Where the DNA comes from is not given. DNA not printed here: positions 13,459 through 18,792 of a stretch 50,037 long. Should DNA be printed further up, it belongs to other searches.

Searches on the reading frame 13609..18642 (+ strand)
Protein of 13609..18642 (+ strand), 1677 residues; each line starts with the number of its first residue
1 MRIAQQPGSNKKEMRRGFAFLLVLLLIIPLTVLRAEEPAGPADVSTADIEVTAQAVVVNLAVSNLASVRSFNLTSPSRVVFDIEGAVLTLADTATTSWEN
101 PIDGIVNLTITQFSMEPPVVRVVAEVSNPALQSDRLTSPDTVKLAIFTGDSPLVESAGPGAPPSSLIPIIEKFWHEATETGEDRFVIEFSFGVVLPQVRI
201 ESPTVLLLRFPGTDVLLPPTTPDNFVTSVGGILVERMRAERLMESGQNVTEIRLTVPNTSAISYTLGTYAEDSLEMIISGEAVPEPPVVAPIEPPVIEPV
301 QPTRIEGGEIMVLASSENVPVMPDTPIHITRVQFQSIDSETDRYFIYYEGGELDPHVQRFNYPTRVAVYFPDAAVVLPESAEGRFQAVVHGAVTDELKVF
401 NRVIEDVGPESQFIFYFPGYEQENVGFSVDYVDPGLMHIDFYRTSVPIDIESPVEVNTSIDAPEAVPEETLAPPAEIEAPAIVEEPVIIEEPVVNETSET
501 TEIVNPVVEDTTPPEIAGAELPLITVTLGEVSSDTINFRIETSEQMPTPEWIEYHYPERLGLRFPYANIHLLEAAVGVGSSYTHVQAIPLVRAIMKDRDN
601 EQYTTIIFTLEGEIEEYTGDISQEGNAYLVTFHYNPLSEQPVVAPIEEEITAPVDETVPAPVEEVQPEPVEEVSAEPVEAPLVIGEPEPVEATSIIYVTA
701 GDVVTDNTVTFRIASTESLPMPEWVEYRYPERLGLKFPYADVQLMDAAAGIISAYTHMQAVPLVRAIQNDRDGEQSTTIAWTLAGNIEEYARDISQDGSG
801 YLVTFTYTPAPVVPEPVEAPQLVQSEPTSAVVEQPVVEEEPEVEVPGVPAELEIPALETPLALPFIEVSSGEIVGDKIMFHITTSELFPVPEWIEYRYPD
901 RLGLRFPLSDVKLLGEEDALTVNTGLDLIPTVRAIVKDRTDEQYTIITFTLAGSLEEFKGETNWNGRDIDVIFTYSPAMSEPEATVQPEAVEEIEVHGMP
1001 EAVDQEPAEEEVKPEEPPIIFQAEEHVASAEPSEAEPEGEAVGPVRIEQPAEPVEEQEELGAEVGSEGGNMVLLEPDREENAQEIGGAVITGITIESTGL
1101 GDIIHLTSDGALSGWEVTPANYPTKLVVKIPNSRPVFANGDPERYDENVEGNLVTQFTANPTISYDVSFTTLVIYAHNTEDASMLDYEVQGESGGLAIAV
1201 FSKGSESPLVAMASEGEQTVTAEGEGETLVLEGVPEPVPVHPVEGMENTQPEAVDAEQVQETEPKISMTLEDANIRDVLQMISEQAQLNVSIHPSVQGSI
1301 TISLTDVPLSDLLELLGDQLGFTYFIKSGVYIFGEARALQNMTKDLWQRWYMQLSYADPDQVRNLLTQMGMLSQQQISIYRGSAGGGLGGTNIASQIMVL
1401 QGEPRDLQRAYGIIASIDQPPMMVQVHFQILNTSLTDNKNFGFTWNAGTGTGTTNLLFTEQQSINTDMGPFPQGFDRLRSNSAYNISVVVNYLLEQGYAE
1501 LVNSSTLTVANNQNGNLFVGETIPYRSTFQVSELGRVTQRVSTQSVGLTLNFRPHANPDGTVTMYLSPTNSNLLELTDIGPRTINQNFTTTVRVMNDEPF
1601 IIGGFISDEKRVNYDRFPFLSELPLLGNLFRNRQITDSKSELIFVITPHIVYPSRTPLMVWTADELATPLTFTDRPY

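Call 7: search_protein_families(library=pfam, proteins=[window:13609-18642:+], max_evalue=0.001)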
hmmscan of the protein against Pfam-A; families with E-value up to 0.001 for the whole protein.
window:13609-18642:+ (1677 aa): 2 families
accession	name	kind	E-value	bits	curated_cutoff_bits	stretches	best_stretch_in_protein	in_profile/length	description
PF00263.26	Secretin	-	6.7e-37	127.1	27.5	1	1495-1651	4-168/169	Bacterial type II and III secretion system protein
PF11741.13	AMIN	-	2.7e-08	34.3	20.5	1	51-128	4-80/101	AMIN domain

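Call 82: search_protein_families(library=ncbifam, proteins=[window:13609-18642:+], max_evalue=0.001)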
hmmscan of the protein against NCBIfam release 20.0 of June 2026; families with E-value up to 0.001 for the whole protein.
window:13609-18642:+ (1677 aa): 8 families
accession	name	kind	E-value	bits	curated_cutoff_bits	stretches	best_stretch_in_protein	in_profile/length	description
TIGR02515.1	IV_pilus_PilQ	subfamily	1.4e-42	146.2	284.35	1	1265-1651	3-427/428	type IV pilus secretin PilQ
TIGR02517.1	type_II_gspD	equivalog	1.7e-38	132.5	351.35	1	1392-1651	306-590/600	type II secretion system secretin GspD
TIGR02519.1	pilus_MshL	equivalog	7.6e-29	100.6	250.2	1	1424-1651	37-290/290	pilus (MSHA type) biogenesis protein MshL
TIGR02516.1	type_III_yscC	equivalog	8.4e-25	87.2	238.45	1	1399-1651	211-461/463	type III secretion system outer membrane ring subunit SctC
NF010083.0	PRK13568.1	equivalog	6.6e-21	74.6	554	1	1258-1651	20-417/419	DNA uptake porin HofQ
NF007851.2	PRK10560.1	exception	7.5e-16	57.9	598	1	1262-1651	20-409/412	DNA uptake porin HofQ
NF011873.0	PRK15346.1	equivalog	4.4e-12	45.4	524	1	1401-1638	250-481/499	EscC/YscC/HrcC family type III secretion system outer membrane ring protein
NF042912.1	Amuc_1098_fam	equivalog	6.6e-11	41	750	1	1586-1656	731-801/805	Amuc_1098 family type IV pilus outer membrane protein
